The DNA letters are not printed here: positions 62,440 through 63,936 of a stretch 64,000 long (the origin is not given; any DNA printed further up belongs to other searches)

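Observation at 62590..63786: PMT/GT39-like protein O-glycosyltransferase encoded tail-to-tail with genes for Thr-Pro-linker surface proteins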

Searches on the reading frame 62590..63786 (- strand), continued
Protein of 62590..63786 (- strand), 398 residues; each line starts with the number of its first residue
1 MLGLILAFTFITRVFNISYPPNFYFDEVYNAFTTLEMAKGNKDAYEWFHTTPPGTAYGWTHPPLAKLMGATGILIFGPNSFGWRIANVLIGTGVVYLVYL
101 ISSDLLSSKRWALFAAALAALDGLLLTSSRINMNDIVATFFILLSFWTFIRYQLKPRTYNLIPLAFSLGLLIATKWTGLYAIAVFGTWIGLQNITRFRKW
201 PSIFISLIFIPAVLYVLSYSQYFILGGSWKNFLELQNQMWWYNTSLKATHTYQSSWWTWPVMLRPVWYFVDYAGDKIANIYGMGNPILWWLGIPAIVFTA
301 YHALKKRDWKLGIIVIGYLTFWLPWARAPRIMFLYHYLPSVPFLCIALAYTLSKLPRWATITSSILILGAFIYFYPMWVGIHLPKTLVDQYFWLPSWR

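Call 13: find_encoding_contigs(protein=P0048, flank=10000, max_places=1)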
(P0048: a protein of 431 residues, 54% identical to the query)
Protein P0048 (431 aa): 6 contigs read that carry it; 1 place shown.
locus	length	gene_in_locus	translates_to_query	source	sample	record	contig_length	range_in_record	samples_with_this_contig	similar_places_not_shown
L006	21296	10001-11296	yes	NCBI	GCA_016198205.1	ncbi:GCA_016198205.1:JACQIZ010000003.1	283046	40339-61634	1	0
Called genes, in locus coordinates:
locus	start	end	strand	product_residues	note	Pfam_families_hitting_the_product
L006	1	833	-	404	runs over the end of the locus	PF07549:Sec_GG (weak), PF21760:SecD_1st, PF22599:SecDF_P1_head, PF02355:SecD_SecF_C, PF03176:MMPL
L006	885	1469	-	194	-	-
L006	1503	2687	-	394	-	PF11258:DUF3048, PF17479:DUF3048_C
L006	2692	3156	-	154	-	PF14584:DUF4446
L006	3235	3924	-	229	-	PF01522:Polysacc_deac_1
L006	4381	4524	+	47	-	PF18930:DUF5679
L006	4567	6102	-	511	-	PF05362:Lon_C (weak), PF05496:RuvB_N (faint), PF13541:ChlI, PF00493:MCM (faint), PF00158:Sigma54_activat (faint), PF01078:Mg_chelatase, PF07728:AAA_5 (weak), PF13335:Mg_chelatase_C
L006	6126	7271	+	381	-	PF00512:HisKA, PF02518:HATPase_c, PF13589:HATPase_c_3 (weak)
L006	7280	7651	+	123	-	PF00072:Response_reg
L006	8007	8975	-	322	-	PF01594:AI-2E_transport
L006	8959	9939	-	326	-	PF01745:IPT (weak), PF01715:IPPT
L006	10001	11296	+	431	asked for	PF02366:PMT, PF13231:PMT_2, PF16192:PMT_4TMC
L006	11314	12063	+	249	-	PF00515:TPR_1 (faint), PF07719:TPR_2 (faint), PF13424:TPR_12 (faint), PF13428:TPR_14 (faint)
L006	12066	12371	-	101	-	PF01371:Trp_repressor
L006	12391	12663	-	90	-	PF00216:Bac_DNA_binding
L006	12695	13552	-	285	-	-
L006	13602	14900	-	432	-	PF12072:RNase_Y_N, PF00013:KH_1 (weak), PF01966:HD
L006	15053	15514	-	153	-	PF21982:RecX_HTH1, PF02631:RecX_HTH2, PF21981:RecX_HTH3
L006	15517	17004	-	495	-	PF13231:PMT_2 (weak)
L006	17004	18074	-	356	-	PF00154:RecA_N, PF08423:Rad51, PF06745:ATPase (faint), PF27531:MT3502_N, PF21096:RecA_C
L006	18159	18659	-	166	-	PF00293:NUDIX (faint)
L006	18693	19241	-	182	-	PF01936:NYN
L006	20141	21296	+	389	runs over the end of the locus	PF09665:RE_Alw26IDE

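Call 14: find_encoding_contigs(protein=P0061, flank=10000, max_places=1)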
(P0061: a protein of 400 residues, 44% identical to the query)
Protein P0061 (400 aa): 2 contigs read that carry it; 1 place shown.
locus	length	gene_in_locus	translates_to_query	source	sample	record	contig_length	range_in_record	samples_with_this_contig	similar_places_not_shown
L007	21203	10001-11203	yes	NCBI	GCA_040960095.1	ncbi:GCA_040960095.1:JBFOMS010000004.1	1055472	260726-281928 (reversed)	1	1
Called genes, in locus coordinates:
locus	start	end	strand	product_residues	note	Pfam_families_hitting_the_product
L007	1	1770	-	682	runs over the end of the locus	PF01663:Phosphodiest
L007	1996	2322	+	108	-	-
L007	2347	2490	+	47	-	PF18930:DUF5679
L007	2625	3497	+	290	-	PF00561:Abhydrolase_1, PF12697:Abhydrolase_6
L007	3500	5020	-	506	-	PF05362:Lon_C (faint), PF13541:ChlI, PF00493:MCM (faint), PF01078:Mg_chelatase, PF07728:AAA_5 (weak), PF13335:Mg_chelatase_C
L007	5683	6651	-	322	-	PF01594:AI-2E_transport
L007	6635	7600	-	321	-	PF01715:IPPT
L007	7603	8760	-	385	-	-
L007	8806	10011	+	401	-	PF26314:MptA_B_family (weak), PF09594:GT87 (weak), PF13231:PMT_2 (weak)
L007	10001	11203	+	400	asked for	PF02366:PMT, PF13231:PMT_2, PF16192:PMT_4TMC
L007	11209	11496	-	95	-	PF01371:Trp_repressor, PF13384:HTH_23 (weak)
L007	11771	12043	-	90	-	PF00216:Bac_DNA_binding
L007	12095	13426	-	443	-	PF12072:RNase_Y_N, PF00013:KH_1 (weak), PF01966:HD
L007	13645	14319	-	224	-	PF27462:RecX_N, PF21982:RecX_HTH1 (faint), PF02631:RecX_HTH2, PF21981:RecX_HTH3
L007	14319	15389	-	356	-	PF00154:RecA_N, PF06745:ATPase (faint), PF08423:Rad51, PF27531:MT3502_N, PF21096:RecA_C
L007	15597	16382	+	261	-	PF03372:Exo_endo_phos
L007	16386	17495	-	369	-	PF00438:S-AdoMet_synt_N, PF02772:S-AdoMet_synt_M, PF02773:S-AdoMet_synt_C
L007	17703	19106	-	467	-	PF02878:PGM_PMM_I, PF02879:PGM_PMM_II, PF02880:PGM_PMM_III, PF00408:PGM_PMM_IV (weak)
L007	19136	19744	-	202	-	PF03167:UDG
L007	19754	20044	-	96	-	-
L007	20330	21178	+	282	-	PF01135:PCMT, PF13847:Methyltransf_31 (weak), PF08241:Methyltransf_11 (faint), PF13649:Methyltransf_25 (weak)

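Call 15: find_encoding_contigs(protein=P0078, flank=10000, max_places=1)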
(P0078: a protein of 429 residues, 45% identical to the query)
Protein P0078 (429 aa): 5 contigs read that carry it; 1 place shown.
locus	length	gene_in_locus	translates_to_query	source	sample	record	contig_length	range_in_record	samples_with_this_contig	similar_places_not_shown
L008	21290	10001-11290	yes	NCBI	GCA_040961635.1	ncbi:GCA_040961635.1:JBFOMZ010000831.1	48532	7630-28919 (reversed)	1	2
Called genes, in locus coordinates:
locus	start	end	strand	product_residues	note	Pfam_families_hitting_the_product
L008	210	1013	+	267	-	PF13462:Thioredoxin_4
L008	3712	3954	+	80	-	-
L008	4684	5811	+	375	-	PF00575:S1 (weak), PF23459:S1_RRP5 (faint), PF00575:S1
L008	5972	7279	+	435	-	PF18073:Zn_ribbon_LapB, PF13481:AAA_25, PF03796:DnaB_C (weak), PF06745:ATPase, PF08423:Rad51 (faint), PF23442:DUF7125, PF06745:ATPase (weak), PF13541:ChlI (weak)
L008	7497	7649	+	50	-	-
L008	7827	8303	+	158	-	PF18911:PKD_4 (weak)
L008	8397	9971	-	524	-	-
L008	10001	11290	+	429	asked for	PF02366:PMT, PF13231:PMT_2, PF16192:PMT_4TMC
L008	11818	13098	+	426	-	PF07497:Rho_RNA_bind, PF00006:ATP-synt_ab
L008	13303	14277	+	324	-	PF01476:LysM, PF23473:LysM3_LYK4_5 (faint), PF01476:LysM (weak), PF01551:Peptidase_M23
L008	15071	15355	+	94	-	PF13451:zf_Tbcl, PF23477:zf_Tbcl_2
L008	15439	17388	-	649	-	PF13431:TPR_17 (faint), PF00515:TPR_1 (faint), PF07719:TPR_2 (faint), PF13181:TPR_8 (faint), PF13414:TPR_11 (weak)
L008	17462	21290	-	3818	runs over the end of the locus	?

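Call 26: find_encoding_contigs(protein=window:62590-63786:-, flank=10000, max_places=3)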
Protein window:62590-63786:- (398 aa): 8 contigs read that carry it; 3 places shown.
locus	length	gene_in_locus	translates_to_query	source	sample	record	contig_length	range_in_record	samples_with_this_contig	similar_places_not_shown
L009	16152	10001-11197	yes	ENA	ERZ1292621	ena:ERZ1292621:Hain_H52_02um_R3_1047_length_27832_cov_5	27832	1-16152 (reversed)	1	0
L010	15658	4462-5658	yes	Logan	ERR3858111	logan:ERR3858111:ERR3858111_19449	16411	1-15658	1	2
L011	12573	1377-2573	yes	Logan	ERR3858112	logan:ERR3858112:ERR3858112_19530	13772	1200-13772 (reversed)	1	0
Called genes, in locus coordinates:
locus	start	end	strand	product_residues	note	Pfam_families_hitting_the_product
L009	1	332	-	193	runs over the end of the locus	PF01351:RNase_HII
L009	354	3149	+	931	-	PF00580:UvrD-helicase, PF13245:AAA_19, PF13604:AAA_30 (faint), PF13361:UvrD_C, PF13538:UvrD_C_2 (faint), PF12705:PDDEXK_1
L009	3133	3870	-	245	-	PF02388:FemAB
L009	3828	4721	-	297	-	PF02388:FemAB, PF13480:Acetyltransf_6, PF02388:FemAB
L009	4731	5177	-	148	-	PF01850:PIN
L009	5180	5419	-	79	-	-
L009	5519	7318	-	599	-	PF00580:UvrD-helicase, PF13245:AAA_19, PF13604:AAA_30 (faint), PF01443:Viral_helicase1 (faint), PF13361:UvrD_C, PF13538:UvrD_C_2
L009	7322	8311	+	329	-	PF03816:LytR_cpsA_psr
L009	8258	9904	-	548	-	-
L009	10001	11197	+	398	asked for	PF02366:PMT, PF13231:PMT_2, PF16192:PMT_4TMC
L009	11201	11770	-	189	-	-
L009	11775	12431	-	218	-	-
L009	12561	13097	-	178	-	-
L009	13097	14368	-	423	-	PF16656:Pur_ac_phosph_N (weak), PF13620:CarboxypepD_reg (faint), PF19077:Big_13 (weak)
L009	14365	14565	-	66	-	-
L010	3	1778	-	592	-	?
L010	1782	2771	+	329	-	PF03816:LytR_cpsA_psr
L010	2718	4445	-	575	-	-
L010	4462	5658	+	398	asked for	PF02366:PMT, PF13231:PMT_2, PF16192:PMT_4TMC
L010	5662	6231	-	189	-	-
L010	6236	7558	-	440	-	-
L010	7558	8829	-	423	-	PF16656:Pur_ac_phosph_N (weak), PF13620:CarboxypepD_reg (faint), PF19077:Big_13 (weak)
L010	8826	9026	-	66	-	-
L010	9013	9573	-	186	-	-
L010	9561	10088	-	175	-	PF05137:PilN (weak)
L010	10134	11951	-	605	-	-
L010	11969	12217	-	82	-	PF01649:Ribosomal_S20p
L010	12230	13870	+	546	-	PF03023:MurJ, PF01943:Polysacc_synt (weak)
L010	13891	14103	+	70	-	-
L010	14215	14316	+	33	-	-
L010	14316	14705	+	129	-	-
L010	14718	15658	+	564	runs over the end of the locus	?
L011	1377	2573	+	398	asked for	PF02366:PMT, PF13231:PMT_2, PF16192:PMT_4TMC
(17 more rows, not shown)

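Call 28: search_protein_families(library=pfam, proteins=[L010:2718-4445:-, L008:8397-9971:-, L002:8892-10025:+, L007:8806-10011:+, L007:7603-8760:-], max_evalue=1)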
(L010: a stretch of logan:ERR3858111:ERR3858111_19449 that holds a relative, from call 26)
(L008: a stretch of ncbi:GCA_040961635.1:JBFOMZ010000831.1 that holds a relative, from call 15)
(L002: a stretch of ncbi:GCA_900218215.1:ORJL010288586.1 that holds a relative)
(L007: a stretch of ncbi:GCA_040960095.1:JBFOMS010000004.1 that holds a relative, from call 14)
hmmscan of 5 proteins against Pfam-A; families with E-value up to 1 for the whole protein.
L010:2718-4445:- (575 aa): 0 families

L008:8397-9971:- (524 aa): 1 family
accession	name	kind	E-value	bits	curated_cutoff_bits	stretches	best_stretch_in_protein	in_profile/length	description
PF20604.3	DUF6798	-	0.23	11.7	26.9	1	411-446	4-39/61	Domain of unknown function (DUF6798)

L002:8892-10025:+ (377 aa): 2 families
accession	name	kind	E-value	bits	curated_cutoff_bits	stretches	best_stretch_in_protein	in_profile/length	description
PF09594.16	GT87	-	5.1e-05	23.6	25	1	74-285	17-233/237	Glycosyltransferase family 87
PF03155.21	Alg6_Alg8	-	0.00048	19.7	25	2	254-326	307-379/482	ALG6, ALG8 glycosyltransferase family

L007:8806-10011:+ (401 aa): 2 families
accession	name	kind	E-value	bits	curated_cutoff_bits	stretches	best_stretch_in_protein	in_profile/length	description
PF13231.12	PMT_2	-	1.2e-07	32.6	26.1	1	79-211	15-155/160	Dolichyl-phosphate-mannose-protein mannosyltransferase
PF09594.16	GT87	-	3.8e-06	27.3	25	1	100-307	35-231/237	Glycosyltransferase family 87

L007:7603-8760:- (385 aa): 0 families

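Call 29: predict_structure(alignment_id=A1)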
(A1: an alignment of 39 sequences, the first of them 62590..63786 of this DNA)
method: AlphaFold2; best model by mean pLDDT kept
length: 398 residues; sequences in the alignment: 39
mean_pLDDT: 91.7   pTM: 0.93
mean pLDDT of the five models: 91.7, 91.6, 91.1, 89.9, 86.2
residues with pLDDT >= 90: 308; 70-90: 63; 50-70: 27; < 50: 0
segments of 3 or more residues with pLDDT < 50: none
pLDDT, mean of each block of 10 residues (from residue 1): 98 95 88 95 90 85 95 96 97 99 98 99 96 94 98 96 98 92 95 95 97 97 96 93 74 61 76 93 91 96 98 95 65 79 98 98 98 95 92 78
secondary structure, 60 per line:
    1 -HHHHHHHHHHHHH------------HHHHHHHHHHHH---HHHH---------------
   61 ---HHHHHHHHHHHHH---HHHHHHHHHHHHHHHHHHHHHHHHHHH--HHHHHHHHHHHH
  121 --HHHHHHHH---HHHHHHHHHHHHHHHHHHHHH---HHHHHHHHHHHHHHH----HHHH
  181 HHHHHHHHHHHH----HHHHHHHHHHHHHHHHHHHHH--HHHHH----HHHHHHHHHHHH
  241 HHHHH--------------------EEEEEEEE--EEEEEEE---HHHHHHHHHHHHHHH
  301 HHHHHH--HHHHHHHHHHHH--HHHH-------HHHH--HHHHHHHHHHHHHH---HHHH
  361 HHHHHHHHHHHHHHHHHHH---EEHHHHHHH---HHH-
elements in order: H2-14 H27-38 H42-45 H64-76 H80-106 H109-120 H123-130 H134-154 H158-172 H177-192 H197-217 H220-224 H229-245 E266-273 E276-282 H286-306 H309-320 H323-326 H334-337 H340-353 H357-379 H385-391

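Call 31: fold_search(model_id=the predicted structure, library=pdb)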
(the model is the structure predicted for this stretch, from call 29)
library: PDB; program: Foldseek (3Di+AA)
matches with E <= 10: 327; with E <= 0.001: 30
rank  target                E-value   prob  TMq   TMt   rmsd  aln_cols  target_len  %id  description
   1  9i5k_A                6.2e-16  1.00  0.82  0.67   4.3       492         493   21  Structure of the Chaetomium thermophilum Pmt4 homodimer (C2 symmetry) (released 2025-12-24)
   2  9i5l_A                3.0e-12  1.00  0.81  0.48   5.6       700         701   15  Structure of the Chaetomium thermophilum Pmt4 homodimer (C1 symmetry) (released 2025-12-24)
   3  6p25_B                2.1e-11  1.00  0.82  0.49   5.9       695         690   15  Structure of S. cerevisiae protein O-mannosyltransferase Pmt1-Pmt2 complex bound to the sugar donor and a peptide acce (released 2019-07-10)
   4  9e6i_B                4.3e-11  1.00  0.79  0.45   6.7       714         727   14  Cryo-EM structure of Saccharomyces cerevisiae Pmt4-Ccw5 complex (released 2025-10-15)
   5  9e61_B                4.7e-11  1.00  0.83  0.47   6.3       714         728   13  Cryo-EM structure of Saccharomyces cerevisiae Pmt4 apo form (released 2025-10-15)
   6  6p25_A                4.9e-11  1.00  0.81  0.46   5.3       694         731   16  Structure of S. cerevisiae protein O-mannosyltransferase Pmt1-Pmt2 complex bound to the sugar donor and a peptide acce (released 2019-07-10)
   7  9e61_A                7.6e-11  1.00  0.82  0.46   6.8       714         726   14  Cryo-EM structure of Saccharomyces cerevisiae Pmt4 apo form (released 2025-10-15)
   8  3wak                  2.0e-08  1.00  0.54  0.28  12.6       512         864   15  Crystal structure of the Archaeoglobus fulgidus oligosaccharyltransferase (O29867_ARCFU) in the apo form (released 2013-10-30)
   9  7e9s_A                6.5e-08  1.00  0.57  0.29  11.9       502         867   14  Archaeal oligosaccharyltransferase AglB from Archaeoglobus fulgidus in complex with an inhibitory peptide and a dolich (released 2021-09-08)
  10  5gmy_A                2.2e-07  1.00  0.54  0.28  13.6       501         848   14  Crystal structure of the Archaeoglobus fulgidus oligosaccharyltransferase (O29867_ARCFU) tethered with an acceptor pep (released 2017-02-01)
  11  5f15                  3.2e-07  1.00  0.66  0.50   4.6       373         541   15  Crystal Structure of ArnT from Cupriavidus metallidurans bound to Undecaprenyl phosphate (released 2016-02-17)
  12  8age_A                5.9e-07  1.00  0.55  0.36  11.6       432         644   13  Structure of yeast oligosaccharylransferase complex with acceptor peptide bound (released 2022-12-07)
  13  7oci_F                6.7e-07  1.00  0.56  0.38  11.9       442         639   14  Cryo-EM structure of yeast Ost6p containing oligosaccharyltransferase complex (released 2022-02-16)
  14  3waj                  7.3e-07  1.00  0.55  0.31  11.8       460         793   15  Crystal structure of the Archaeoglobus fulgidus oligosaccharyltransferase (O29867_ARCFU) complex with Zn and sulfate (released 2013-10-30)
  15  8agc_A                8.0e-07  1.00  0.56  0.35  13.0       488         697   14  Structure of yeast oligosaccharylransferase complex with lipid-linked oligosaccharide and non-acceptor peptide bound (released 2022-12-07)
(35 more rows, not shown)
